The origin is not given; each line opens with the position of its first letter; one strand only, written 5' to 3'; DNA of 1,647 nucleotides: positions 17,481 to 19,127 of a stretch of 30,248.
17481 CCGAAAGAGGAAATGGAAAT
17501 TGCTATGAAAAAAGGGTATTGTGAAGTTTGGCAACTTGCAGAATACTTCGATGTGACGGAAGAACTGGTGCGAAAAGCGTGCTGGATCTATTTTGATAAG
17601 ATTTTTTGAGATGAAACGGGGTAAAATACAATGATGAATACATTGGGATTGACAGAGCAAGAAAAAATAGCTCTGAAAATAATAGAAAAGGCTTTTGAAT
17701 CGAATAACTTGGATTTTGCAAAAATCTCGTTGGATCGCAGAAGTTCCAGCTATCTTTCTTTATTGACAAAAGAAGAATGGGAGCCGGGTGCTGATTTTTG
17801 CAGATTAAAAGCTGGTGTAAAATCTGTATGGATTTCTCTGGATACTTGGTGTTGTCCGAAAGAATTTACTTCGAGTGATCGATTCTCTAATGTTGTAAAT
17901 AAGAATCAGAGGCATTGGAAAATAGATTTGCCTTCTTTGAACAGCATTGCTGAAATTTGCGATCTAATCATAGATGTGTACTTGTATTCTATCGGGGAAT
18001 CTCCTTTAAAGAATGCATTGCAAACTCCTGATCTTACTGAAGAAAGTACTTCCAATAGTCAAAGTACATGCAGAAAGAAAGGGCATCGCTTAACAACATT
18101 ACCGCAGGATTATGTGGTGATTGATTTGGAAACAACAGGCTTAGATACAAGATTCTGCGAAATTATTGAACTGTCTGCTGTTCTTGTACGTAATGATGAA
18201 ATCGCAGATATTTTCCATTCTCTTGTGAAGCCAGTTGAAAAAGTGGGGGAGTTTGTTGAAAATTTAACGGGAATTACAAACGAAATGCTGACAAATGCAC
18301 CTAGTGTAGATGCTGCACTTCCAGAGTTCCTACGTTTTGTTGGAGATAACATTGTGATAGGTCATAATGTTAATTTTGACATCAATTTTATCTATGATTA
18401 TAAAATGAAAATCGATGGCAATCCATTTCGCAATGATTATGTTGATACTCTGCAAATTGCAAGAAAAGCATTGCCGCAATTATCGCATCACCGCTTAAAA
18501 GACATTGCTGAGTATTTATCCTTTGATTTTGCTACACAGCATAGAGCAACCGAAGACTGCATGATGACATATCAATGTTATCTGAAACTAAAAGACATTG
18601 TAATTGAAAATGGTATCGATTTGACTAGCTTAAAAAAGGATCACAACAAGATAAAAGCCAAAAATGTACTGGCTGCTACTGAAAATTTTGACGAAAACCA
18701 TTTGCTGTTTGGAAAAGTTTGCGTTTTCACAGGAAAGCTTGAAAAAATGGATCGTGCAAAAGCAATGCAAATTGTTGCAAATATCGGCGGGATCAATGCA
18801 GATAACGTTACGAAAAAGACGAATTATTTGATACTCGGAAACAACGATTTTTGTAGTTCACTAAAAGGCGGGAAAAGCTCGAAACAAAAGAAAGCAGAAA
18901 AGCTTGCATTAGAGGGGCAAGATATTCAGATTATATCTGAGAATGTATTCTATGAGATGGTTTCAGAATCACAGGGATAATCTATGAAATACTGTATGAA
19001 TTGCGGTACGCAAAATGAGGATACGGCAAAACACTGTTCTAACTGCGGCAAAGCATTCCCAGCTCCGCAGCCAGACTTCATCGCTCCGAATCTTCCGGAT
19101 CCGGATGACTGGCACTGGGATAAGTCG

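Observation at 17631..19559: Two-gene cargo in the immA-int slot: unknown-domain + DEDDh exonuclease + BRCT fusion, coupled to a zinc-ribbon membrane protein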

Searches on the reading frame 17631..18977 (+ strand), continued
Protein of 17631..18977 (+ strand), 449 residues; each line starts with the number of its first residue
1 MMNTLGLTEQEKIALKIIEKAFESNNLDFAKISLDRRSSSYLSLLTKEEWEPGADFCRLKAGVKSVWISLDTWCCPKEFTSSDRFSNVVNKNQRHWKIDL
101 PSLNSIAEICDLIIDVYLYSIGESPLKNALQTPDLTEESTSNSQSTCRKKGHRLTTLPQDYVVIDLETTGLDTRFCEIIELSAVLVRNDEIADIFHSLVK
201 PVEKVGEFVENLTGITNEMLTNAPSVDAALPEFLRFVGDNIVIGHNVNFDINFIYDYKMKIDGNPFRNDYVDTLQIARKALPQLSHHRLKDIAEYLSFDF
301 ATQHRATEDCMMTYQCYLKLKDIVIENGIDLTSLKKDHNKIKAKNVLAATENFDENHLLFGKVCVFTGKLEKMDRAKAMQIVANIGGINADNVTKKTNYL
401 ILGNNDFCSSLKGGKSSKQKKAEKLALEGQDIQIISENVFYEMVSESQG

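Call 86: get_annotated_region(hit=H26, flank=3000)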
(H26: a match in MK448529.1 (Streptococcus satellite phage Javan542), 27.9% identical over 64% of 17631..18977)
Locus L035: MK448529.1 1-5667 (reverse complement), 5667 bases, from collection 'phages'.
description: Streptococcus satellite phage Javan542, complete genome.
organism: Streptococcus satellite phage Javan542 (NCBI taxid 2558736)
taxonomy: Viruses
host: Streptococcus sanguinis 2908; source: -; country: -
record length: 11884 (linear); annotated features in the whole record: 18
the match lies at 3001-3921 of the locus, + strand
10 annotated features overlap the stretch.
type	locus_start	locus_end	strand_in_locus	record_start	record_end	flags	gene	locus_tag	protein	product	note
CDS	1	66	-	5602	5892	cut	-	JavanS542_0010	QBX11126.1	hypothetical protein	FIG01114073: hypothetical protein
CDS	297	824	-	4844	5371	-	-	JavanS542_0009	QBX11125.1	hypothetical protein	-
CDS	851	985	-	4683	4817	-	-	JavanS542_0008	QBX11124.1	hypothetical protein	-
CDS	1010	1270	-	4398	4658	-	-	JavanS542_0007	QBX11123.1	hypothetical protein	-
CDS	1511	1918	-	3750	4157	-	-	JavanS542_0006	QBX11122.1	hypothetical protein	-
CDS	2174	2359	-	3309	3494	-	-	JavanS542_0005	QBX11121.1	hypothetical protein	-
CDS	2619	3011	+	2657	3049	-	-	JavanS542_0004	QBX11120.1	hypothetical protein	-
CDS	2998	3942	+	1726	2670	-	-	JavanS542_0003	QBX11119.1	DinG family ATP-dependent helicase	DinG family ATP-dependent helicase YoaA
CDS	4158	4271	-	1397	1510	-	-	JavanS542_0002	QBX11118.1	hypothetical protein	-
CDS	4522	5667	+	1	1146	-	-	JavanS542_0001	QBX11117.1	integrase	integrase: site-specific recombinase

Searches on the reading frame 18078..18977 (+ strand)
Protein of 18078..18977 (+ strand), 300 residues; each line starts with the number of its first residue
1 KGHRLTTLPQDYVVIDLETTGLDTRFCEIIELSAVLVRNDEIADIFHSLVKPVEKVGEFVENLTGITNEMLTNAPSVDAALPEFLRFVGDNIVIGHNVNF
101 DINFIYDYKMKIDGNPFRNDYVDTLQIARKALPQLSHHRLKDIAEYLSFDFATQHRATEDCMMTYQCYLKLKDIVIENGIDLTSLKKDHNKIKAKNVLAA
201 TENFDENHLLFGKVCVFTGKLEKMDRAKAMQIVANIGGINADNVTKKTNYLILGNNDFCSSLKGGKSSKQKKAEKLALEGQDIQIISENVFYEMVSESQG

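Call 91: find_related_loci(query=A6, collection=viral_contigs, flank=5000)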
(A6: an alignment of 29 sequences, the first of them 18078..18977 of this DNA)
Query A6 (300 aa) in viral_contigs; peptide patterns used: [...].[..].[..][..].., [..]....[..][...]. (x = any residue, [..] = any of these).
598 stretches matched a pattern (row limit reached: there are more); 292 encode a relative of the query (tblastn E <= 1e-3); the best 80 are kept; 80 distinct loci.
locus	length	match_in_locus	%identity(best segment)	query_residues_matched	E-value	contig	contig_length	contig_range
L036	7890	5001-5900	98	1-300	0e+0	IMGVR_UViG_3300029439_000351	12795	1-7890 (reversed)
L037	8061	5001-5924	51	1-296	2e-98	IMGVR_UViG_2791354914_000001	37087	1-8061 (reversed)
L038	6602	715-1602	52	1-295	6e-98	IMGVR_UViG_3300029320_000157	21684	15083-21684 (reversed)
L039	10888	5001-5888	52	1-295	6e-98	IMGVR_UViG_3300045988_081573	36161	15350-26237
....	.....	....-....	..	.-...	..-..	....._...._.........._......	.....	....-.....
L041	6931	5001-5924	52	1-298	5e-97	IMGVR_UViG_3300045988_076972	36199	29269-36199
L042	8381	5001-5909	52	1-294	2e-96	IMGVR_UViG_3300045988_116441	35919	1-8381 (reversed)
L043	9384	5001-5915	51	1-296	3e-96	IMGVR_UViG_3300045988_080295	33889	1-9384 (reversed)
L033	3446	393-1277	49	1-295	2e-97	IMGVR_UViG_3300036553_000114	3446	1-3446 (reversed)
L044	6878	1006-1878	51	1-295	1e-94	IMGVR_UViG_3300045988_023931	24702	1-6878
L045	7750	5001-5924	49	1-298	2e-93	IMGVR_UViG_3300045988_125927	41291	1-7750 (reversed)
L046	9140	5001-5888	48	1-297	1e-93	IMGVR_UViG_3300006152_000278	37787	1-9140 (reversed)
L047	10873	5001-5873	51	1-295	9e-94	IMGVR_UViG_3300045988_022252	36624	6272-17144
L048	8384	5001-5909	50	1-295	9e-94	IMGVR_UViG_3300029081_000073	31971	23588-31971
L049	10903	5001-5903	50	1-295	3e-93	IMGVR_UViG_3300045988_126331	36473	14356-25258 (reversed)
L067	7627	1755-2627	50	1-295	3e-90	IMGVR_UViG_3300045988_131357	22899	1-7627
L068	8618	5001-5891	47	1-296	7e-90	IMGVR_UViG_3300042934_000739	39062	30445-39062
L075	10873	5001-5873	51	1-295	9e-94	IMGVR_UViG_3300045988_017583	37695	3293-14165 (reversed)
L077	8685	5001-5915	46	1-297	1e-87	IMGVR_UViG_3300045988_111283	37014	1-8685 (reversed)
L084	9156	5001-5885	46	1-295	4e-87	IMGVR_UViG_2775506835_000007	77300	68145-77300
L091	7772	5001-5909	45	1-297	1e-85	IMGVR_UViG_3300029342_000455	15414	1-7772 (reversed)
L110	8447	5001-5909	44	1-297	2e-78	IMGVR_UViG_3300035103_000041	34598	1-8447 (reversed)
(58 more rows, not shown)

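Call 95: search_protein_families(library=pfam, proteins=[L043:6098-7633:+, L047:5894-6382:+, L042:5945-6838:+, L077:6077-6706:+, L037:5967-6401:+, L049:6461-6928:+, L068:5990-6931:+, L091:5998-6435:+, L084:5888-6409:+], max_evalue=0.001)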
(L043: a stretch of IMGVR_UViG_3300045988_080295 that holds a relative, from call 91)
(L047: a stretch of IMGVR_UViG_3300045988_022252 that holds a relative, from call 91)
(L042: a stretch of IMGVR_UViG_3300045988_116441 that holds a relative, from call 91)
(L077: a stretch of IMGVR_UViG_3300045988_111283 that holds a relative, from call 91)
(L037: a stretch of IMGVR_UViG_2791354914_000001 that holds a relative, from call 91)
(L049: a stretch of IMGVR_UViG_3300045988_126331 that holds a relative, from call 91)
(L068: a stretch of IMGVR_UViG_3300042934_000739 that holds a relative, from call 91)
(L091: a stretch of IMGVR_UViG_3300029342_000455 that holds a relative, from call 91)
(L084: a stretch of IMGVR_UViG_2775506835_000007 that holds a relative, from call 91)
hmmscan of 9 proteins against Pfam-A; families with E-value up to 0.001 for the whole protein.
L043:6098-7633:+ (512 aa): 1 family
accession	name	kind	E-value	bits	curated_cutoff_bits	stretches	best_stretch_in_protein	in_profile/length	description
PF13289.12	SIR2_2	-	1.3e-22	80.9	24.5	1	143-264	3-124/141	SIR2-like domain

L047:5894-6382:+ (163 aa): 3 families
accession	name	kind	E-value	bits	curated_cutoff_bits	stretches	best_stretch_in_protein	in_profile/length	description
PF05154.21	TM2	-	3.3e-19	69.3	27.9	1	46-93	2-50/51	TM2 domain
PF13240.11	Zn_Ribbon_1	-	1.3e-06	28.4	25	1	2-21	1-20/23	zinc-ribbon domain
PF13248.11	Zn_ribbon_3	-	9.9e-06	25.3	27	1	2-21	4-23/26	zinc-ribbon domain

L042:5945-6838:+ (298 aa): 1 family
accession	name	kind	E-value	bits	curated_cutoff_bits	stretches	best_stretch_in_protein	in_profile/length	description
PF02498.22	Bro-N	-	2.2e-10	41.5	25.6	1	38-130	2-86/96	BRO family, N-terminal domain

L077:6077-6706:+ (210 aa): 1 family
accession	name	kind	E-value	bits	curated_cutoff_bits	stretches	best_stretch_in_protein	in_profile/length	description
PF21646.3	ACTMAP-like_C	-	6.6e-06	27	27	1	7-99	3-95/121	Actin maturation protease-like, C-terminal domain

L037:5967-6401:+ (145 aa): 0 families

L049:6461-6928:+ (156 aa): 0 families

L068:5990-6931:+ (314 aa): 0 families

L091:5998-6435:+ (146 aa): 0 families

L084:5888-6409:+ (174 aa): 0 families

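Call 96: search_protein_families(library=padloc, proteins=[L043:6098-7633:+, L047:5894-6382:+, L042:5945-6838:+, L077:6077-6706:+, L084:5888-6409:+], max_evalue=0.001)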
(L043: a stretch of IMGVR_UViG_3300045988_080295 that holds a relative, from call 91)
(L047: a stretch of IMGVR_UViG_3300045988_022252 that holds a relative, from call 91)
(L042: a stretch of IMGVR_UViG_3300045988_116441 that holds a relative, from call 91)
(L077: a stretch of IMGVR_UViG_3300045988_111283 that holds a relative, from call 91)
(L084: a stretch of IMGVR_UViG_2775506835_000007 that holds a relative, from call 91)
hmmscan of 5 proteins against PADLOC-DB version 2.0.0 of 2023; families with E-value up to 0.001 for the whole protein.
L043:6098-7633:+ (512 aa): 8 families
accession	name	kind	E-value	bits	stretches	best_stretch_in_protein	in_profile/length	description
PDLC04968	PDC-S25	-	9.3e-149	494.7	1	1-512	8-515/517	-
PDLC04967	PDC-S25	-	1.8e-59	200.2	1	11-510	7-525/528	-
PDLC00407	ThsA1|ThsA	-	1e-18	65.3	1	112-248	76-215/478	STALD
PDLC00409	ThsA1|ThsA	-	6.2e-15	53.2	1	112-250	77-218/242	STALD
PDLC04167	Dsr1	-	1.3e-08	31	1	113-296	90-290/1248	-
PDLC02184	Dsr2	-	3.2e-07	26.8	1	142-252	120-232/1222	-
PDLC04087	SIR2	-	0.00069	16.6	0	5-154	6-146/343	-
PDLC04093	SIR2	-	0.00078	16.5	0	87-172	97-188/395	-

L047:5894-6382:+ (163 aa): 0 families

L042:5945-6838:+ (298 aa): 5 families
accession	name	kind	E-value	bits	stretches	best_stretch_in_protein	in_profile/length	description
PDLC04919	PDC-S13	-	8e-114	377.6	1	26-296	4-269/281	-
PDLC03083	Specificity_I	-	1.3e-100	335.6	1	31-295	2-268/717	Type I specificity subunit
PDLC04918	PDC-S13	-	6.5e-75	249.8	2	164-297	74-206/214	-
PDLC04871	PDC-S05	-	8.8e-27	92.1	1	29-149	8-128/468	-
PDLC04920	PDC-S13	-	4.1e-16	57.1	1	141-279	124-266/286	-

L077:6077-6706:+ (210 aa): 0 families

L084:5888-6409:+ (174 aa): 0 families
